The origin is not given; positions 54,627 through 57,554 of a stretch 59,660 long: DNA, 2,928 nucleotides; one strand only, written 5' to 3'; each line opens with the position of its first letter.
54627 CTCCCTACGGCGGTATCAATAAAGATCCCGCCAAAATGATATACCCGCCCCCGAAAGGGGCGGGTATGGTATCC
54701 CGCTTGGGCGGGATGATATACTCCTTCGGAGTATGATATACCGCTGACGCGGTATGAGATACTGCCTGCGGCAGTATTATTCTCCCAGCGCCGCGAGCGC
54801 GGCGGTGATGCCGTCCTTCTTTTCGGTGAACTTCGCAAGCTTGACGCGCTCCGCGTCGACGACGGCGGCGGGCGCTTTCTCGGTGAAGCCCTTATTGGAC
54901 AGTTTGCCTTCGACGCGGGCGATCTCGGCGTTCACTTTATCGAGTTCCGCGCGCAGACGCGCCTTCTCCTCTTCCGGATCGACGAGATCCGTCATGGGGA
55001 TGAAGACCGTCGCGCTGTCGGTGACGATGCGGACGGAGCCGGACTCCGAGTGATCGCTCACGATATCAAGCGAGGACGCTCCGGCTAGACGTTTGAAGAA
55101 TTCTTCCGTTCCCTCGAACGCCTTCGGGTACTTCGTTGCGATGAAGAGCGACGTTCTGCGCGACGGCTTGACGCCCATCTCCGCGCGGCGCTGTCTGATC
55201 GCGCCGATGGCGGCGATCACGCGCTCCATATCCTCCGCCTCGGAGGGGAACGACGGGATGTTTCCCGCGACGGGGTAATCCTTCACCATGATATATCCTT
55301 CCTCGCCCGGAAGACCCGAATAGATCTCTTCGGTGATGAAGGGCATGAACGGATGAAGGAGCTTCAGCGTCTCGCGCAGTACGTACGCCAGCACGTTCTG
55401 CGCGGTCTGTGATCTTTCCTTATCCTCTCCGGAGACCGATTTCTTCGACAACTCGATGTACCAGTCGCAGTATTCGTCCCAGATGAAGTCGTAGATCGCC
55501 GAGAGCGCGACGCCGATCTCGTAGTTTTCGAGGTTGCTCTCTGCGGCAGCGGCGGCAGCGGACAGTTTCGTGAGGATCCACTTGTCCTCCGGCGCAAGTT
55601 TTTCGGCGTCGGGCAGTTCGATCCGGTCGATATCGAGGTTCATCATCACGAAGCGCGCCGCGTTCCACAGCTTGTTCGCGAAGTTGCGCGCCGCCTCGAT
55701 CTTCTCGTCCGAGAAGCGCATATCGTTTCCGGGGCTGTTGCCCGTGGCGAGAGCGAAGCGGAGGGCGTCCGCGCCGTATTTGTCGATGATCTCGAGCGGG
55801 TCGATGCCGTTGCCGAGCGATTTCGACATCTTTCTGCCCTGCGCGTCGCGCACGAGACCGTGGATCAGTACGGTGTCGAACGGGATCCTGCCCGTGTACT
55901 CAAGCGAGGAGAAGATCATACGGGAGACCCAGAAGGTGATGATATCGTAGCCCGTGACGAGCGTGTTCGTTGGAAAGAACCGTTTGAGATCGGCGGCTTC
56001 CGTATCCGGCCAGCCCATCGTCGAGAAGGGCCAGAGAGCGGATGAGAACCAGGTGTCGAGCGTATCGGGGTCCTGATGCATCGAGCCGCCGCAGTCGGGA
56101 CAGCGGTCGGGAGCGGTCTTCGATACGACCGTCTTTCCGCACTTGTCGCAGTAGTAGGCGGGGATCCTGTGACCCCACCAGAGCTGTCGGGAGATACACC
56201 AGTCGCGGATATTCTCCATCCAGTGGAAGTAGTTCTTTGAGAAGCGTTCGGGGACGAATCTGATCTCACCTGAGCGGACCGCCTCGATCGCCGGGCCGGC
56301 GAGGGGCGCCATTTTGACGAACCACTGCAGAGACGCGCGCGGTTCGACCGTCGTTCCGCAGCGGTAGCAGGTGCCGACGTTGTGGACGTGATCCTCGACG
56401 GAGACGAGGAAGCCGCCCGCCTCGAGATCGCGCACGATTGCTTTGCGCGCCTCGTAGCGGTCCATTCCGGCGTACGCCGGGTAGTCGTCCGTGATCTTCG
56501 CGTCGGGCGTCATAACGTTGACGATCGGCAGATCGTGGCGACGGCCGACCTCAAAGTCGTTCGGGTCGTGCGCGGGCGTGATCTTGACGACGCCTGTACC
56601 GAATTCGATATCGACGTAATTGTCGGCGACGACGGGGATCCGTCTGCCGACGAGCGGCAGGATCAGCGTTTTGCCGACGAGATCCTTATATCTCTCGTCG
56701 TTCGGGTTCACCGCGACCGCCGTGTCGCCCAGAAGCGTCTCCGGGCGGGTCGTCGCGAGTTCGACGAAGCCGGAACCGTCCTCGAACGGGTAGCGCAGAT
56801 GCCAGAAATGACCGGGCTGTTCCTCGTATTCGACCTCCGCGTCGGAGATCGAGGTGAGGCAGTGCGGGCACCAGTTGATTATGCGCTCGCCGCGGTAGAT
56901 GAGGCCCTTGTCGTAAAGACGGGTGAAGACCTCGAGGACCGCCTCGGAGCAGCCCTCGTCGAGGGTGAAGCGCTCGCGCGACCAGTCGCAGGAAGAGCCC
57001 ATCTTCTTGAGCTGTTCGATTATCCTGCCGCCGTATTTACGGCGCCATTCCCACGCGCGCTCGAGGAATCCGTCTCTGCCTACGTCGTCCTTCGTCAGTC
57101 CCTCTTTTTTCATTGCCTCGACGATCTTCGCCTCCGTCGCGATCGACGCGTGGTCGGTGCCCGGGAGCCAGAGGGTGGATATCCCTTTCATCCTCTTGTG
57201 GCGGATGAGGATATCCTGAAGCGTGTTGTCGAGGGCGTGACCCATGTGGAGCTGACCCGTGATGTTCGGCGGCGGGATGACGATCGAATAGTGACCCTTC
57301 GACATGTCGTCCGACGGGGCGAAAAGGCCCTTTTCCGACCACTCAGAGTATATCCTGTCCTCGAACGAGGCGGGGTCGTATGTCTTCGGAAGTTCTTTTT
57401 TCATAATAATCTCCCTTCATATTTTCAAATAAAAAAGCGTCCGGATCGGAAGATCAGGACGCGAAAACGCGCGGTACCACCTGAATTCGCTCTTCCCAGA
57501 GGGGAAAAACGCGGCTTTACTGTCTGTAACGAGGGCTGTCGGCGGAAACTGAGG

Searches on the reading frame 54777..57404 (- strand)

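Call 17: search_protein_families(library=pfam, proteins=[window:54777-57404:-])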
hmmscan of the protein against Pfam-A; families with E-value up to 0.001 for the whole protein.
window:54777-57404:- (875 aa): 6 families
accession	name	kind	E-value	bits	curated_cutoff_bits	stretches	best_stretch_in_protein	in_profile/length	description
PF00133.28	tRNA-synt_1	-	2.8e-141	471.5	22.7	1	18-564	2-413/414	tRNA synthetases class I (I, L, M and V)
PF08264.19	Anticodon_1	-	2.2e-39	135.1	25.1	1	607-753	1-146/148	Anticodon-binding domain of tRNA ligase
PF09334.17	tRNA-synt_1g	-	3.6e-25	89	20.1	2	484-581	288-385/391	tRNA synthetases class I (M)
PF10458.14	Val_tRNA-synt_C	-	1.2e-19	70.8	25.9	1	811-874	3-66/66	Valyl tRNA synthetase tRNA binding arm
PF13603.12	tRNA-synt_1_2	-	2.7e-12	47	25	1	244-303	86-145/185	Leucyl-tRNA synthetase, editing domain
PF01406.26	tRNA-synt_1e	-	0.00013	21.8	27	0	519-573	247-300/301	tRNA synthetases class I (C) catalytic domain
